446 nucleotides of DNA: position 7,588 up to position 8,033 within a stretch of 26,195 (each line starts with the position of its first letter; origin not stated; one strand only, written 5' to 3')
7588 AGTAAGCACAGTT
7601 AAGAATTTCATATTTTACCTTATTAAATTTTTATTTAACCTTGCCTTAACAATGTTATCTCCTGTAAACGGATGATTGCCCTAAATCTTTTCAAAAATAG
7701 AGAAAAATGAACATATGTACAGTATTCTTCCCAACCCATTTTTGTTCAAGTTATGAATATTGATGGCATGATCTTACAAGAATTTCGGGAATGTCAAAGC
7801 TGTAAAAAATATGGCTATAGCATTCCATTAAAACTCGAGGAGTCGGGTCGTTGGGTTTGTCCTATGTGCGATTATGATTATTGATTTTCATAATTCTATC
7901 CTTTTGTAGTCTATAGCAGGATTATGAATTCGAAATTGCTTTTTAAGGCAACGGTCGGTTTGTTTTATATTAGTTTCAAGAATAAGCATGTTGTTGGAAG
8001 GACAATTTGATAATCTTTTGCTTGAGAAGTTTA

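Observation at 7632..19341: TTAAC-N3-GTTAA operator at a fixed 8 bp upstream of TATA in seven promoters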

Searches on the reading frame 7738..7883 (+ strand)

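Call 12: search_protein_families(library=pfam, max_evalue=0.1, proteins=[window:7738-7883:+])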
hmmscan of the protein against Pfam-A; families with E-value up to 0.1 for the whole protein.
window:7738-7883:+ (48 aa): 4 families
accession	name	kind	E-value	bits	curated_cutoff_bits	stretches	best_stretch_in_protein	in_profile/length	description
PF23145.1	Zf_2nd_IFT121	-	0.043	13.9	25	0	14-44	14-40/45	IFT121, second zinc finger domain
PF10080.14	FtrD-like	-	0.053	14.1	26.3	1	2-46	20-59/101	Membrane iron-sulfur containing protein FtrD-like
PF08274.17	Zn_Ribbon_YjdM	-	0.061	13.8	30.8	1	18-46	7-27/30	PhnA Zinc-Ribbon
PF04810.20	zf-Sec23_Sec24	-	0.093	13.2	25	0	33-46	18-31/39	Sec23/Sec24 zinc finger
